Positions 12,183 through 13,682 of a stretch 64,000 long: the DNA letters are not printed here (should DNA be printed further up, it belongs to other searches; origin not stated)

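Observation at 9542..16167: Five tandem VirB6/TrbL-like paralogues with no adjacent virB3/virB4; four translationally coupled and one divergent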

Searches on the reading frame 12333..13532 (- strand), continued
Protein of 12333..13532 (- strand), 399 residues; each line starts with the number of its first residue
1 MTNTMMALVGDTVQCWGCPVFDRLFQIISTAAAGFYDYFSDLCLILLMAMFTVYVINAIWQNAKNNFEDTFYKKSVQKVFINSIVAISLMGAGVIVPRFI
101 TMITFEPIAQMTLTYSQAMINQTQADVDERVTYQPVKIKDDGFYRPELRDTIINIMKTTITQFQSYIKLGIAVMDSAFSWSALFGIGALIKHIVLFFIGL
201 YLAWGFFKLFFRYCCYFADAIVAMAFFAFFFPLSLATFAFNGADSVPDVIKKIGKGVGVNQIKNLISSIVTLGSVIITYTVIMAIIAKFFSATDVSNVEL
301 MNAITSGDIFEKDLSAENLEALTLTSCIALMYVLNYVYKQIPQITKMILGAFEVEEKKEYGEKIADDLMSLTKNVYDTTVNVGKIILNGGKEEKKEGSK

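Call 46: list_cluster_members(proteins=[P0316, P0339, P0324, P0310, P0305, P0308, P0320, P0326, P0333, P0332])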
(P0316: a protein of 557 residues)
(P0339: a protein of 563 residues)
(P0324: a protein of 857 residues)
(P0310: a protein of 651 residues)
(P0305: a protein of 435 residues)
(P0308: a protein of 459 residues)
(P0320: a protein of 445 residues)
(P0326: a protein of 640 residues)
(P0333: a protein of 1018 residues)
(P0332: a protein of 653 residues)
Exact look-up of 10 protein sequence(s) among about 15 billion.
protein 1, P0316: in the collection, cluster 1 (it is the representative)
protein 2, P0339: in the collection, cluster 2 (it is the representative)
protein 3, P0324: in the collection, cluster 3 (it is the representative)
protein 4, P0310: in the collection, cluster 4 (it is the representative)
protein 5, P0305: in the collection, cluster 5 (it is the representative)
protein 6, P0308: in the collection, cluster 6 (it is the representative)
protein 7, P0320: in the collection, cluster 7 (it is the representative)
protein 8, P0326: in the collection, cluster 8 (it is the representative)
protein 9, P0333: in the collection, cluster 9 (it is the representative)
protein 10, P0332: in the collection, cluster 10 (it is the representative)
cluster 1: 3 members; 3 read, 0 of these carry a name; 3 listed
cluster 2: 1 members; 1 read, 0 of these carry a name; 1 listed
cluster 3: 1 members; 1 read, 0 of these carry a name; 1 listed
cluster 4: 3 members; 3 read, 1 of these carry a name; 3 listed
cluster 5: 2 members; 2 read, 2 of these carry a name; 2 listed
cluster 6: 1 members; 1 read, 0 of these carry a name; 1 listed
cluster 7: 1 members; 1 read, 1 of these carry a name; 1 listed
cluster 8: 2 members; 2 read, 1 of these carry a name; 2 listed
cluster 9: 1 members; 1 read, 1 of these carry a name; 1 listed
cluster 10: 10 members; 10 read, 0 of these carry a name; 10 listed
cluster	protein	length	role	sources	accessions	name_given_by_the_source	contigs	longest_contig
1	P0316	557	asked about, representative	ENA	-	-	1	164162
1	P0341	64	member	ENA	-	-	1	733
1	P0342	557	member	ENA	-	-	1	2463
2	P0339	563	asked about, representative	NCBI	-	-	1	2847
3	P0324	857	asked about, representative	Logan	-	-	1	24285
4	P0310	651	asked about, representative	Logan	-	-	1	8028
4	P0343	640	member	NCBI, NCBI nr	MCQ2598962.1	MAG: hypothetical protein MJ187_01115 [Alphaproteobacteria bacterium] | hypothetical protein [Alphaproteobacteria bacterium]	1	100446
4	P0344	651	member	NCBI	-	-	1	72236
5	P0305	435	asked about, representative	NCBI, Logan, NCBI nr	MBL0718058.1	MAG: hypothetical protein JJV93_02240 [Alphaproteobacteria bacterium] | hypothetical protein [Alphaproteobacteria bacterium]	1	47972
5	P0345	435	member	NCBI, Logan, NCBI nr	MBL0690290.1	MAG: hypothetical protein JJV96_00955 [Alphaproteobacteria bacterium] | hypothetical protein [Alphaproteobacteria bacterium]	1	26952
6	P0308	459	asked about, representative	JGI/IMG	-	-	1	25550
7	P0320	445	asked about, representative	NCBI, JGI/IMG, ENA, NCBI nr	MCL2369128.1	MAG: hypothetical protein FWC83_00440 [Alphaproteobacteria bacterium] | hypothetical protein [Alphaproteobacteria bacterium]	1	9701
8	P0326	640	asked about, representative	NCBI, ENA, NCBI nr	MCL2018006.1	MAG: hypothetical protein FWG80_04540 [Alphaproteobacteria bacterium] | hypothetical protein [Alphaproteobacteria bacterium]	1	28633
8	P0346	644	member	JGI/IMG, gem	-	-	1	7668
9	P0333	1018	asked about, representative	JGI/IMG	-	hypothetical protein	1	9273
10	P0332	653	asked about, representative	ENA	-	-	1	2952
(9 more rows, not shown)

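Call 48: find_encoding_contigs(protein=P0316, flank=10000, max_places=2)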
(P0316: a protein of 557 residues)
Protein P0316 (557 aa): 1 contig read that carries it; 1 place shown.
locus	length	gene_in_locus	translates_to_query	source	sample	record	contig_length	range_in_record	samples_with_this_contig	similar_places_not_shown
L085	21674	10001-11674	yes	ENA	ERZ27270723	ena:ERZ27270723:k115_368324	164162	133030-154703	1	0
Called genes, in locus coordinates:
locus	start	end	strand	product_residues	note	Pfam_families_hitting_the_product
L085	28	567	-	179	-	PF14903:WG_beta_rep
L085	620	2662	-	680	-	PF00270:DEAD (weak), PF04851:ResIII, PF17757:UvrB_inter, PF27431:UvrB_3rd, PF00271:Helicase_C, PF12344:UvrB, PF02151:UVR (weak)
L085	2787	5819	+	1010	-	PF05170:AsmA (faint)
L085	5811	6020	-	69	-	PF13467:RHH_4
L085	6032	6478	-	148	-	-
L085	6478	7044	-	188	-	-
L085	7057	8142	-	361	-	-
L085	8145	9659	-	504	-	-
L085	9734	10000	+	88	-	-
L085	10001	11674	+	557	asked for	PF04610:TrbL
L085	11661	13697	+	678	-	-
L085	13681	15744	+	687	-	-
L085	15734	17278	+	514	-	-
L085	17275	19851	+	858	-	-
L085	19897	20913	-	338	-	PF00389:2-Hacid_dh, PF00670:AdoHcyase_NAD (faint), PF02826:2-Hacid_dh_C, PF03446:NAD_binding_2 (weak)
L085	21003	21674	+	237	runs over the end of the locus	PF01427:Peptidase_M15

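Call 49: find_encoding_contigs(protein=P0324, flank=10000, max_places=2)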
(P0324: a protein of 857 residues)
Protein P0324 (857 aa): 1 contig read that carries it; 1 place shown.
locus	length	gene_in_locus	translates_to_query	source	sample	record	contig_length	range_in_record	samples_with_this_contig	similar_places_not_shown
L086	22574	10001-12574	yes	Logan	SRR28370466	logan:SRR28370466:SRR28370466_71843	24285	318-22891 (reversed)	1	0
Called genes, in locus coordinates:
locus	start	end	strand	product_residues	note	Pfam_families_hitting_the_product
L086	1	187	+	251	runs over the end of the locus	PF02463:SMC_N (weak), PF00005:ABC_tran, PF13304:AAA_21 (faint)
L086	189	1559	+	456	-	PF01458:SUFBD_core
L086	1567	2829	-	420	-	-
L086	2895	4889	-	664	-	-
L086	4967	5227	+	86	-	-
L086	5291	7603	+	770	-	-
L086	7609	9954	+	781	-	-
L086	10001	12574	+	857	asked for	-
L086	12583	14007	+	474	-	-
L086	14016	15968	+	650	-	-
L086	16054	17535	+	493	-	PF00691:OmpA (faint)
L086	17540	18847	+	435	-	PF05496:RuvB_N, PF04851:ResIII (faint), PF14532:Sigma54_activ_2 (faint), PF20720:nSTAND3 (faint), PF00004:AAA, PF13173:AAA_14 (weak), PF16193:AAA_assoc_2, PF12002:MgsA_C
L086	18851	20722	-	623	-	PF01134:GIDA, PF03486:HI0933_like (faint), PF07992:Pyr_redox_2, PF12831:FAD_oxidored (weak), PF21680:GIDA_C_1st, PF13932:SAM_GIDA_C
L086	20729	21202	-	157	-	PF03449:GreA_GreB_N, PF01272:GreA_GreB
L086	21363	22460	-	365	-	PF01546:Peptidase_M20, PF07687:M20_dimer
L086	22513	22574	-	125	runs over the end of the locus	?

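Call 50: find_encoding_contigs(protein=P0308, flank=10000, max_places=2)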
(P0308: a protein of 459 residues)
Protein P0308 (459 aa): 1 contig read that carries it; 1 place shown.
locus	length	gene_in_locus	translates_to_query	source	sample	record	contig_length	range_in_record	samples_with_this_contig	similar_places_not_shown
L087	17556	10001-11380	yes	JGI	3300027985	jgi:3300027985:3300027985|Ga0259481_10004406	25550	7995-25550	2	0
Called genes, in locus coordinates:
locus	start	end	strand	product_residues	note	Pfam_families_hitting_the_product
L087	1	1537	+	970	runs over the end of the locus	PF05170:AsmA, PF05359:DUF748 (faint)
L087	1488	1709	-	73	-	PF13467:RHH_4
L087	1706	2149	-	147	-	-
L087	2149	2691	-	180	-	-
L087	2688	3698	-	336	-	-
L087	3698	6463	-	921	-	-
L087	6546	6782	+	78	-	-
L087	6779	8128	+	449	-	-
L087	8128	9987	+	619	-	-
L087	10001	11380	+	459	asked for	-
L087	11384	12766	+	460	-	-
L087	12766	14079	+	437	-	-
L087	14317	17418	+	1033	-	PF00133:tRNA-synt_1, PF09334:tRNA-synt_1g (weak), PF08264:Anticodon_1, PF19302:DUF5915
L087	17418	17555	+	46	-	?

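Call 54: search_protein_families(library=pfam, proteins=[L085:9734-10000:+, L086:4967-5227:+, L087:6546-6782:+, L085:8145-9659:-, L085:7057-8142:-, L086:2895-4889:-, L086:1567-2829:-, L087:3698-6463:-, L087:2688-3698:-, L086:16054-17535:+], max_evalue=1)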
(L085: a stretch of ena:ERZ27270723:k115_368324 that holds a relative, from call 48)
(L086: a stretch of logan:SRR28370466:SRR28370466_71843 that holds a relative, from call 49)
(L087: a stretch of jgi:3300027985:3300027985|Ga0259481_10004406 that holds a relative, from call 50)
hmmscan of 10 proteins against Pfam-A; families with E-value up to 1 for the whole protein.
L085:9734-10000:+ (88 aa): 1 family
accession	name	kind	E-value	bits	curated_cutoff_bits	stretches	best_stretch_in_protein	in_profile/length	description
PF14004.11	DUF4227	-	0.083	13.3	27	1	22-49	4-30/71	Protein of unknown function (DUF4227)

L086:4967-5227:+ (86 aa): 3 families
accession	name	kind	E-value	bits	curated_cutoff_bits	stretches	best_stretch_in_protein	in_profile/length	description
PF07760.16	DUF1616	-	0.015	14.9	31.6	1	9-78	77-149/307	Protein of unknown function (DUF1616)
PF11808.13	PhoR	-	0.045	14.6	27.1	1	2-42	2-43/86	Phosphate regulon sensor protein PhoR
PF20990.2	DUF2207_C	-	0.48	10.5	33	1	9-79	146-218/247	Predicted membrane protein (DUF2207) C-terminal domain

L087:6546-6782:+ (78 aa): 2 families
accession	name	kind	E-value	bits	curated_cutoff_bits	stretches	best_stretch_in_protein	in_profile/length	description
PF12046.13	CCB1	-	0.09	12.6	25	1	12-46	93-127/168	Cofactor assembly of complex C subunit B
PF06170.17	DUF983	-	0.21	12.4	22.6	1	9-46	37-74/85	Protein of unknown function (DUF983)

L085:8145-9659:- (504 aa): 2 families
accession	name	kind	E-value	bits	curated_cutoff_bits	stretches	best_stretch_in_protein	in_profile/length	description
PF01640.23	Peptidase_C10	-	0.023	15.4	26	1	321-410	55-146/194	Peptidase C10 family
PF00538.25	Linker_histone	-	0.22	12.2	22.4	1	101-153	8-61/74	linker histone H1 and H5 family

L085:7057-8142:- (361 aa): 3 families
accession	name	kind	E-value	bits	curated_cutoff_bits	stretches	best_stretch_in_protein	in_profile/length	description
PF22251.1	PFF1_TM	-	0.0032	17.5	32.3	1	49-164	101-222/300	Vacuolar membrane protease, transmembrane domain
PF01080.22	Presenilin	-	0.049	12.8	34.3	1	76-163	233-315/408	Presenilin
PF19321.4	KCTD18_C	-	0.27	11.3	27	1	70-171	145-244/309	BTB/POZ domain-containing protein KCTD18 C-terminus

L086:2895-4889:- (664 aa): 2 families
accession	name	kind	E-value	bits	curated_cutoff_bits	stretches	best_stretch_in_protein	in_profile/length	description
PF21825.2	crAss001_48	-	0.088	13.2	24.8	1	460-489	2-32/61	crAss001_48 related protein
PF00016.26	RuBisCO_large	-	0.25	11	30.1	1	15-67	24-77/299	Ribulose bisphosphate carboxylase large chain, catalytic domain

L086:1567-2829:- (420 aa): 3 families
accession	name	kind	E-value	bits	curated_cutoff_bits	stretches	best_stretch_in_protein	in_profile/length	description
PF06195.18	DUF996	-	0.0042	17.7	31.3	1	3-98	29-113/138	Protein of unknown function (DUF996)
PF09335.16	VTT_dom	-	0.059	14.3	33.9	1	51-97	13-61/123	VTT domain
PF01230.28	HIT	-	0.5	11.5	21.5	0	329-365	18-51/98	HIT domain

L087:3698-6463:- (921 aa): 2 families
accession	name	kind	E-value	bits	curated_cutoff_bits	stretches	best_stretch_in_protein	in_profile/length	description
PF18712.6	DUF5644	-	0.0027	18.1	25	1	259-350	11-103/109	Family of unknown function (DUF5644)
PF20277.3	CTD11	-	0.82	10.7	27.7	1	471-552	14-98/138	C-terminal domain 11 of the ABC-three component (ABC-3C) systems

L087:2688-3698:- (336 aa): 0 families

L086:16054-17535:+ (493 aa): 1 family
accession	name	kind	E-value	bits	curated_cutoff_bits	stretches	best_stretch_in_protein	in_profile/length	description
PF00691.25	OmpA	-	1.1e-05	26.1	27.2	1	376-446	2-75/98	OmpA family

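Call 90: find_related_loci(query=L044:1-1314:+, collection=metagenome_contigs, flank=10000)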
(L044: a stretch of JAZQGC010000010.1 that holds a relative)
Query L044:1-1314:+ (438 aa) in metagenome_contigs; peptide patterns used: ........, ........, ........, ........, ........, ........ (x = any residue, [..] = any of these).
600 stretches matched a pattern (row limit reached: there are more); 9 encode a relative of the query (tblastn E <= 1e-3); 9 distinct loci.
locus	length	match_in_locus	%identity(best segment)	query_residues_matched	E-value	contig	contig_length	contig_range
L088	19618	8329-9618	59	1-433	1e-175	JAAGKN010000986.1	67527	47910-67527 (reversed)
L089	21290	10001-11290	54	1-436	2e-161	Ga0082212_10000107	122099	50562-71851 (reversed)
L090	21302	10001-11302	54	1-436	6e-153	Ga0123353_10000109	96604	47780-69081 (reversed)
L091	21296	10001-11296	53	1-436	6e-149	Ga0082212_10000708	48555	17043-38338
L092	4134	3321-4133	61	1-270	4e-114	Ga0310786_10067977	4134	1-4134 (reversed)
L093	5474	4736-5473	61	1-246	2e-101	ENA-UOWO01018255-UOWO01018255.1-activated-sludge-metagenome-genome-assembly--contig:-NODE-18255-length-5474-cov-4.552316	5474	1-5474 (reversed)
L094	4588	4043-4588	59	1-182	1e-68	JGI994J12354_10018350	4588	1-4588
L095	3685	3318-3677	63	1-121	2e-43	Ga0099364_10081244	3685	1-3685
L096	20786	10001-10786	24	113-370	3e-10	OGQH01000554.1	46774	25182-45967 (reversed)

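Call 95: search_solved_structures(query=L089:9035-11305:+, max_evalue=0.01)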
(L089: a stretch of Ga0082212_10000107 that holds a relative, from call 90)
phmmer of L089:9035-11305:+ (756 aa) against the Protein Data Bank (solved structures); distinct sequences matched with E-value up to 0.01: 0.

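Call 98: search_solved_structures(query=A6, max_evalue=1, show_alignments=1)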
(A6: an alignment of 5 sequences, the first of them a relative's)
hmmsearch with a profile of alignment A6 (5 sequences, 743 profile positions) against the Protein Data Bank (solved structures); distinct sequences matched with E-value up to 1: 3.
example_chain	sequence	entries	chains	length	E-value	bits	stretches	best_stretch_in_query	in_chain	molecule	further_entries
8dol_A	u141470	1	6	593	0.011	17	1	474-694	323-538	Cag pathogenicity island protein (Cag5)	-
1gl6_A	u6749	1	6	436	0.32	12.2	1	558-683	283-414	ATPASE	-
1e9r_A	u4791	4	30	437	0.32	12.2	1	558-683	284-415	CONJUGAL TRANSFER PROTEIN TRWB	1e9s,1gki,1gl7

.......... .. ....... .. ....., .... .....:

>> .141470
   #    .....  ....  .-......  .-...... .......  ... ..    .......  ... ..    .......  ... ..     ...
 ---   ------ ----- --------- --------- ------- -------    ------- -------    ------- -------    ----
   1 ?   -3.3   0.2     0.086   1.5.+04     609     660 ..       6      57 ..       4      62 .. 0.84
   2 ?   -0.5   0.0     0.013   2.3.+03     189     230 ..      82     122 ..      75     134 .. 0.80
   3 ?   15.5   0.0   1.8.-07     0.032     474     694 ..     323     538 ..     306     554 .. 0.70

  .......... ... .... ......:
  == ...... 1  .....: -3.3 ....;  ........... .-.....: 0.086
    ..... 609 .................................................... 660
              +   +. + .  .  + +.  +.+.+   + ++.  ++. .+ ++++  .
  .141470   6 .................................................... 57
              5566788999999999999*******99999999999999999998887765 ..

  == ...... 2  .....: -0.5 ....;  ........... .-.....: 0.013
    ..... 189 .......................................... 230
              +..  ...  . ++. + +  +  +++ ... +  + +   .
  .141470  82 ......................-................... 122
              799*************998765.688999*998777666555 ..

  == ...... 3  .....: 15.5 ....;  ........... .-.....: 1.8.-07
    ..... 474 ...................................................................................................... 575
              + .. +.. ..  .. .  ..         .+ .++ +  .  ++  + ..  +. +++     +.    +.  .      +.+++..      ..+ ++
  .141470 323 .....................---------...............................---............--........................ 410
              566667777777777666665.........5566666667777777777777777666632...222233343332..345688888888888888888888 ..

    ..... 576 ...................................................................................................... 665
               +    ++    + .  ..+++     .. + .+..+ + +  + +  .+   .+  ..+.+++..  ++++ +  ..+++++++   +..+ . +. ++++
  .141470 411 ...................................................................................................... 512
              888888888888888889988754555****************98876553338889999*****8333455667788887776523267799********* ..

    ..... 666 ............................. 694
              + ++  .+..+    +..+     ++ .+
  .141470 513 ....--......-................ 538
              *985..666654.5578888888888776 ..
